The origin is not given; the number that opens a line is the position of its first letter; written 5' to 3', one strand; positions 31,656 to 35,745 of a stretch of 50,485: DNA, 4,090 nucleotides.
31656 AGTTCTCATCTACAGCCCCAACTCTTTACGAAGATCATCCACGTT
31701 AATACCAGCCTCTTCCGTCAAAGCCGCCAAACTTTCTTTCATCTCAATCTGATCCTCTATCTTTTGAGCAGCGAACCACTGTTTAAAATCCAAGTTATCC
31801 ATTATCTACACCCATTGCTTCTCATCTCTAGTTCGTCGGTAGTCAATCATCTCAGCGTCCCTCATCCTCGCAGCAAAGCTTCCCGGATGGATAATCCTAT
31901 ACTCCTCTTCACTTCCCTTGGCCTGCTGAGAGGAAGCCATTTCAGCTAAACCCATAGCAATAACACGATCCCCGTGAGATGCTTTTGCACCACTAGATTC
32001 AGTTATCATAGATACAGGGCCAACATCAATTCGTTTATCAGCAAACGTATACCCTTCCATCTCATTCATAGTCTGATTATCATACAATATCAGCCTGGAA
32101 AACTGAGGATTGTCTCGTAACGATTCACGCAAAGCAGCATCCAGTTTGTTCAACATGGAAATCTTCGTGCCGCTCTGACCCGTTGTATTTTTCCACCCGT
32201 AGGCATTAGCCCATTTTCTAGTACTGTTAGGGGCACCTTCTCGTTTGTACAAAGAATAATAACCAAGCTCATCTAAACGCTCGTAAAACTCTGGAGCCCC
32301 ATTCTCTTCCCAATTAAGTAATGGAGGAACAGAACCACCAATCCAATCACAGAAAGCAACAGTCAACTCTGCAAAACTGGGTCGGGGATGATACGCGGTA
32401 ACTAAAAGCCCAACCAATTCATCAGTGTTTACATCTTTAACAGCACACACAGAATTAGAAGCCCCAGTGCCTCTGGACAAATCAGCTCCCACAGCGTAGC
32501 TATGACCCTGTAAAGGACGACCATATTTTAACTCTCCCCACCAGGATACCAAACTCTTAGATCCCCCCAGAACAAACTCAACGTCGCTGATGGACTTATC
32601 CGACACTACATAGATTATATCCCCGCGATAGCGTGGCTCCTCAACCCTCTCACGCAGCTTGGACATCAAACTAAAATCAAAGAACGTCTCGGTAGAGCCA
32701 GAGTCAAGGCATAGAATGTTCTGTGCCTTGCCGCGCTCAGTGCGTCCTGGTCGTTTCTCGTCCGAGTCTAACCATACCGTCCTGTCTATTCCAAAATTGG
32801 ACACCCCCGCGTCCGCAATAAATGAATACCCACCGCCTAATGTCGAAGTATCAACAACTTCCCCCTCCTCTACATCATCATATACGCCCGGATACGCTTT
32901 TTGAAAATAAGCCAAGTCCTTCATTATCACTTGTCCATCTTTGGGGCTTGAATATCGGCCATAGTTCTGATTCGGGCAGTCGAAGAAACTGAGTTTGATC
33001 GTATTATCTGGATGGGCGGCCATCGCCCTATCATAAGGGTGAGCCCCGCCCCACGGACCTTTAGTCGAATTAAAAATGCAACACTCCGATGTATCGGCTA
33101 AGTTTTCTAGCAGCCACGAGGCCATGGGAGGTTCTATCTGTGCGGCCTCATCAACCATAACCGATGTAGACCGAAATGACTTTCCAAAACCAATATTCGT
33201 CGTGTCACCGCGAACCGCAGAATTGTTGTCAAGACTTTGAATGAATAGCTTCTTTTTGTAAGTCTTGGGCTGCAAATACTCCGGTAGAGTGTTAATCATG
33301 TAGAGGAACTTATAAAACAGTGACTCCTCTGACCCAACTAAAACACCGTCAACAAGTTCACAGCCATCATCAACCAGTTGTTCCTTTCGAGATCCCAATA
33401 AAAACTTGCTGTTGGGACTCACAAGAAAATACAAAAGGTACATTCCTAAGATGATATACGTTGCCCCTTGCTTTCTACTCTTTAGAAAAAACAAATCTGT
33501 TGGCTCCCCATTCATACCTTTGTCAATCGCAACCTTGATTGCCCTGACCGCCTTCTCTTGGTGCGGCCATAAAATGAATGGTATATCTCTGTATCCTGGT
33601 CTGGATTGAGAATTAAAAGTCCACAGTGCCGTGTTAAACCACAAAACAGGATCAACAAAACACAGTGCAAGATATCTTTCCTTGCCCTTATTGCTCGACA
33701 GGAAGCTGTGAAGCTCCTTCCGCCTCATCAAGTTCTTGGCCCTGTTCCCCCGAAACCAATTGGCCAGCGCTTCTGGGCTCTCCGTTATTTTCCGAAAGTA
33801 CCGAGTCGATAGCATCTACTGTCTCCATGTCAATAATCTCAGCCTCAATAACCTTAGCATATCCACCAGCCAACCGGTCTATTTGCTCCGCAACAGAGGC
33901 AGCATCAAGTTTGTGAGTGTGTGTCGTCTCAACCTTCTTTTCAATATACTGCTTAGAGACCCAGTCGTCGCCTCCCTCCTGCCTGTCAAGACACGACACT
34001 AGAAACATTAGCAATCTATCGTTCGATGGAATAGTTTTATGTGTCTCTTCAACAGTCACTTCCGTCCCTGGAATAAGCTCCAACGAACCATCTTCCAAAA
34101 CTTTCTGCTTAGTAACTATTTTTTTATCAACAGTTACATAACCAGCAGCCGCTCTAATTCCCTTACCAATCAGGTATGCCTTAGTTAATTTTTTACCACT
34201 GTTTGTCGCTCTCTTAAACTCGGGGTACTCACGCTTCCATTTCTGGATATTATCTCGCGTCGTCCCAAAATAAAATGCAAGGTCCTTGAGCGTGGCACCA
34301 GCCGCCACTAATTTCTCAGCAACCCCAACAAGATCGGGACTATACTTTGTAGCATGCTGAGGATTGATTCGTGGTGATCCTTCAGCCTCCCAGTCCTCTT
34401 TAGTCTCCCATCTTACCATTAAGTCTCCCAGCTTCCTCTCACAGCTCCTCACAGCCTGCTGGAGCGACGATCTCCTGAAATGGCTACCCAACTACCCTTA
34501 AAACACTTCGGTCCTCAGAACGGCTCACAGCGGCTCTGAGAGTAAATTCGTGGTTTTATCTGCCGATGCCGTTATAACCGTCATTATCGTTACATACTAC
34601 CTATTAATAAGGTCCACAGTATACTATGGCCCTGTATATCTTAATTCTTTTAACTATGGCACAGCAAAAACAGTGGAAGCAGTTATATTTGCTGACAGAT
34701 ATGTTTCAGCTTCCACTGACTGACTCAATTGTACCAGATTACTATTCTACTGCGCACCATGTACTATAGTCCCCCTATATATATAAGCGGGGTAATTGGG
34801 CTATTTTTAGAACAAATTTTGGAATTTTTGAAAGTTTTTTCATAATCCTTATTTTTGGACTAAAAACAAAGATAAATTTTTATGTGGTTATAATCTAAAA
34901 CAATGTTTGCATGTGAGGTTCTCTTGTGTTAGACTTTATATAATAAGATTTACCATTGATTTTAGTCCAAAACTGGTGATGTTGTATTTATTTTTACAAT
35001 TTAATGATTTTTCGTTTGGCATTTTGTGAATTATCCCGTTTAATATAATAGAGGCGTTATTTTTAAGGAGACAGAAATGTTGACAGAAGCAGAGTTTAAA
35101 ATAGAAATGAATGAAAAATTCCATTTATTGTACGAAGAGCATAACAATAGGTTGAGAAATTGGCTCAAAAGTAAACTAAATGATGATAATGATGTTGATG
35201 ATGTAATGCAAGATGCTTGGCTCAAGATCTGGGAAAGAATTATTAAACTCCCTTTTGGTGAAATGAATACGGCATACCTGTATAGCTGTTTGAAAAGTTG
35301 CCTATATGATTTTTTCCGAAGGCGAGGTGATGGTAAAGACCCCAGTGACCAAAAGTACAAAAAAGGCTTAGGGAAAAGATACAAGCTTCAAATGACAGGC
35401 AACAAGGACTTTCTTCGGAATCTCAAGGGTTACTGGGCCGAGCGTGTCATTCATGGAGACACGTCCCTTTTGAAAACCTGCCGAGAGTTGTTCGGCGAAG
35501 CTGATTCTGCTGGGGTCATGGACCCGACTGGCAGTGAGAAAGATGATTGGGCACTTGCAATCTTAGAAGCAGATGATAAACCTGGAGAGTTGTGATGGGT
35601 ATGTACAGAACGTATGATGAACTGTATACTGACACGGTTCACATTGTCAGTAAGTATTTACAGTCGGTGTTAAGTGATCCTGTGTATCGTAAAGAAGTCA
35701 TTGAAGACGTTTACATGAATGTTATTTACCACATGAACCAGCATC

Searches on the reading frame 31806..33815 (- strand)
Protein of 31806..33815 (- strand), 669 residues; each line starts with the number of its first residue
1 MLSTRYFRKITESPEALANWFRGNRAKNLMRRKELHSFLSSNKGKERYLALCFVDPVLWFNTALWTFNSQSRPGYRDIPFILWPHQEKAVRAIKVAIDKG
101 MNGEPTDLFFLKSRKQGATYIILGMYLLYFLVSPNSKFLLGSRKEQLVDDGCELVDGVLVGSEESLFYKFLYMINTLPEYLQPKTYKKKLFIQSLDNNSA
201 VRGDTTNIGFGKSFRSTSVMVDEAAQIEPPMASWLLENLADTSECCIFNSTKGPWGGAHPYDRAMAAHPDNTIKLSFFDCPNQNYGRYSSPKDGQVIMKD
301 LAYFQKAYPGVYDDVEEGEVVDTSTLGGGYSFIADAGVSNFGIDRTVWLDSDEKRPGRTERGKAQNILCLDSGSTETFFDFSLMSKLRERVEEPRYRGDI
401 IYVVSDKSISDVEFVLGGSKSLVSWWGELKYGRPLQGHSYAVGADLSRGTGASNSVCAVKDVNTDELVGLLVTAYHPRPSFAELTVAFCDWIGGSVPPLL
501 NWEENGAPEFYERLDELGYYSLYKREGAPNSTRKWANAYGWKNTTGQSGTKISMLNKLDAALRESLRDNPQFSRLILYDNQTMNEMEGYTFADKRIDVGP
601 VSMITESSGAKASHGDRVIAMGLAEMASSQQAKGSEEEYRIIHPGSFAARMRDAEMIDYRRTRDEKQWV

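Call 15: search_protein_families(library=pfam, proteins=[window:31806-33815:-], max_evalue=0.001)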
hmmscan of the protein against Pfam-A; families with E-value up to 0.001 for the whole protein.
window:31806-33815:- (669 aa): 0 families

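Call 40: find_homologous_proteins(query=window:31806-33815:-, max_evalue=1e-40)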
Query window:31806-33815:- (669 aa): 102 proteins with E <= 1e-40 among 7331 candidates.
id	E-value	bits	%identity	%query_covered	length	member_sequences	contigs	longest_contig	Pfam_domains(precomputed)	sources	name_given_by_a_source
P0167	0.0e+0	1491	100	96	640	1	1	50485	-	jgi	-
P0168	1.4e-265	901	60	95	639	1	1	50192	-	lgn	-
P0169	3.2e-240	817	55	100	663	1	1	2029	-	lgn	-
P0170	7.4e-240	816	54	100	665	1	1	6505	-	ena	-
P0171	4.1e-237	807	54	100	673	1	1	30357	-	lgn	-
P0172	9.0e-236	802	55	96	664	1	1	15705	-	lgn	-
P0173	1.8e-234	798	53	100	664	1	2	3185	-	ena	-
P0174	5.0e-234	797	53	100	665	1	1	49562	-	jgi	jgi:hypothetical protein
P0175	7.5e-234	796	53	100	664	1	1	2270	-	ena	-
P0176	2.6e-232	791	53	100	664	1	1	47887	-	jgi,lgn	jgi:hypothetical protein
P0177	4.8e-232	790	52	100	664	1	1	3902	-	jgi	-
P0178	1.9e-231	788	54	96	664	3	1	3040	-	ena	-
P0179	1.9e-231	788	52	99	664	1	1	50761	-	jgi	jgi:hypothetical protein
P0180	1.2e-229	782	52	100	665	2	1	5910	-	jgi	jgi:hypothetical protein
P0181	1.9e-229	782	51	100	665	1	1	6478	-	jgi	-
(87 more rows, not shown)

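Call 42: find_related_loci(query=A2, collection=metagenome_contigs, flank=10000)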
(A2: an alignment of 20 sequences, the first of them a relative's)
Query A2 (640 aa) in metagenome_contigs; peptide patterns used: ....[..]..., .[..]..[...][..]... (x = any residue, [..] = any of these).
334 stretches matched a pattern; 63 encode a relative of the query (tblastn E <= 1e-3); 63 distinct loci.
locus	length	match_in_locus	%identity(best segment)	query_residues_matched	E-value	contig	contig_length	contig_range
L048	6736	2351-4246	55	3-639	0e+0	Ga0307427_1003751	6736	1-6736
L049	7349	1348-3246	55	3-639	0e+0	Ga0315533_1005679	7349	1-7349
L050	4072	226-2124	53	3-639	0e+0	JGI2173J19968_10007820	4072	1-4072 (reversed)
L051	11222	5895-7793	54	3-639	0e+0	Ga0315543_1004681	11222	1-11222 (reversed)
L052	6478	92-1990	53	3-639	0e+0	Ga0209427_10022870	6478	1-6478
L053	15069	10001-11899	54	3-639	0e+0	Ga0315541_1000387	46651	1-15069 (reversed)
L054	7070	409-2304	53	3-639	0e+0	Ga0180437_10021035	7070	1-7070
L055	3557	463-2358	53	3-639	0e+0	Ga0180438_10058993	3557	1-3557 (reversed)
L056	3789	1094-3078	54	3-639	0e+0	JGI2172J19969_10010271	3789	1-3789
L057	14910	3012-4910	54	3-639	0e+0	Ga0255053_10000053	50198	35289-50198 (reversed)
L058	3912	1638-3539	50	3-639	0e+0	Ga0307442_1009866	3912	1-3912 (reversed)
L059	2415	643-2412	51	3-595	0e+0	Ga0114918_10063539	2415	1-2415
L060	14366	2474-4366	49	3-640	0e+0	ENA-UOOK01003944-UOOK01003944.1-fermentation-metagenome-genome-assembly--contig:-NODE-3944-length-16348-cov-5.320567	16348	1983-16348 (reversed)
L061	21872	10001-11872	47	3-639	0e+0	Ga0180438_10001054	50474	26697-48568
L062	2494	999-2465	56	3-497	0e+0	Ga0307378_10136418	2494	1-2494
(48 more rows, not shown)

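Call 83: find_encoding_contigs(protein=P0171, flank=10000, max_places=2)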
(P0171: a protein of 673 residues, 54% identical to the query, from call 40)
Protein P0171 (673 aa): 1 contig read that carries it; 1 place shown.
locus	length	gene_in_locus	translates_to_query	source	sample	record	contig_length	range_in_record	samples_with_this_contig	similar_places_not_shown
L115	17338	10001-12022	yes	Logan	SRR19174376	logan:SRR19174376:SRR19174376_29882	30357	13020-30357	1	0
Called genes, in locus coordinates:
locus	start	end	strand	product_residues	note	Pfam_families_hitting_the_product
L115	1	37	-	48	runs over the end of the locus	-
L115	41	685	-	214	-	PF03167:UDG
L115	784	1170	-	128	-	-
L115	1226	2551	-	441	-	PF19263:DUF5906, PF02257:RFX_DNA_binding, PF03288:Pox_D5 (weak)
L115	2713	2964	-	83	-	-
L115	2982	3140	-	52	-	-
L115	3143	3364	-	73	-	-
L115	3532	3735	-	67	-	-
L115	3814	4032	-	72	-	-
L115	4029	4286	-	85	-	-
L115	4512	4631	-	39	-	-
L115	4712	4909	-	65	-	-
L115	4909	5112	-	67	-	-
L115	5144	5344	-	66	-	-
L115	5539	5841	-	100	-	-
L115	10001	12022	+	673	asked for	-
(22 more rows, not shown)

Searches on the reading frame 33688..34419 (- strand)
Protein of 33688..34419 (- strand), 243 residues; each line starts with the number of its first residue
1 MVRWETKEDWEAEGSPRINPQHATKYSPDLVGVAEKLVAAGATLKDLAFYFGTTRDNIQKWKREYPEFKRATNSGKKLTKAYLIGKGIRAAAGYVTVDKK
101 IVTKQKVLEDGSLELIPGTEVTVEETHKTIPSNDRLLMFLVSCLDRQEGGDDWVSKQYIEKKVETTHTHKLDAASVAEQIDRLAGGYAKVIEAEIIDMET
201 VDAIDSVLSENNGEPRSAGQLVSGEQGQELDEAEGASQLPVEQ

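Call 86: search_protein_families(library=phrogs, proteins=[window:33688-34419:-], max_evalue=0.01)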
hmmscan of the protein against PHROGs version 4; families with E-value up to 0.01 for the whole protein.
window:33688-34419:- (243 aa): 3 families
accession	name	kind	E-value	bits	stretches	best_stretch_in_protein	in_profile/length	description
phrog_309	-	head and packaging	8.4e-15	56.5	1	24-186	136-287/319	terminase small subunit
phrog_3064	-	head and packaging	6.1e-06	26.8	1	43-127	83-168/175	terminase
phrog_26539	-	unknown function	0.00037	21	1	23-92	12-82/241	-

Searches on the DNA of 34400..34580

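Call 93: search_rna_families(source=window, start=34400, end=34580, threshold=evalue, max_evalue=1)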
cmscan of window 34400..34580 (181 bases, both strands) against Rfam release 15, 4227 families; matches with E-value up to 1: 0.
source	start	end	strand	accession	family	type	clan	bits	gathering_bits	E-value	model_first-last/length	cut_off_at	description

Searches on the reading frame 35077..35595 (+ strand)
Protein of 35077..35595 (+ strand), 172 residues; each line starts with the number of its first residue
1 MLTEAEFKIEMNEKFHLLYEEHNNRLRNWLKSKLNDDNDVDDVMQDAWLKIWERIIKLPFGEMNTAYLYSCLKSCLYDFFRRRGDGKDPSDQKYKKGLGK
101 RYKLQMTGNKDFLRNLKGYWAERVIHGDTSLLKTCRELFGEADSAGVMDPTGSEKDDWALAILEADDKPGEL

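Call 50: search_protein_families(library=pfam, proteins=[window:35077-35595:+], max_evalue=0.01)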
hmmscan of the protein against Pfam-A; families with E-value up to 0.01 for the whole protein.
window:35077-35595:+ (172 aa): 1 family
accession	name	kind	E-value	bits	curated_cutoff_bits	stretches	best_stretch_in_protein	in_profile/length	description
PF04542.20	Sigma70_r2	-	2e-10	40.7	24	1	18-84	1-69/71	Sigma-70 region 2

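Call 86: search_protein_families(library=phrogs, proteins=[window:35077-35595:+], max_evalue=0.01)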
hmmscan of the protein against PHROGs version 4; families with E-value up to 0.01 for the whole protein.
window:35077-35595:+ (172 aa): 1 family
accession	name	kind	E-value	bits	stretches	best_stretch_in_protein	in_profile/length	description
phrog_1740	-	transcription regulation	6.3e-06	26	1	9-87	52-130/567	RNA polymerase sigma factor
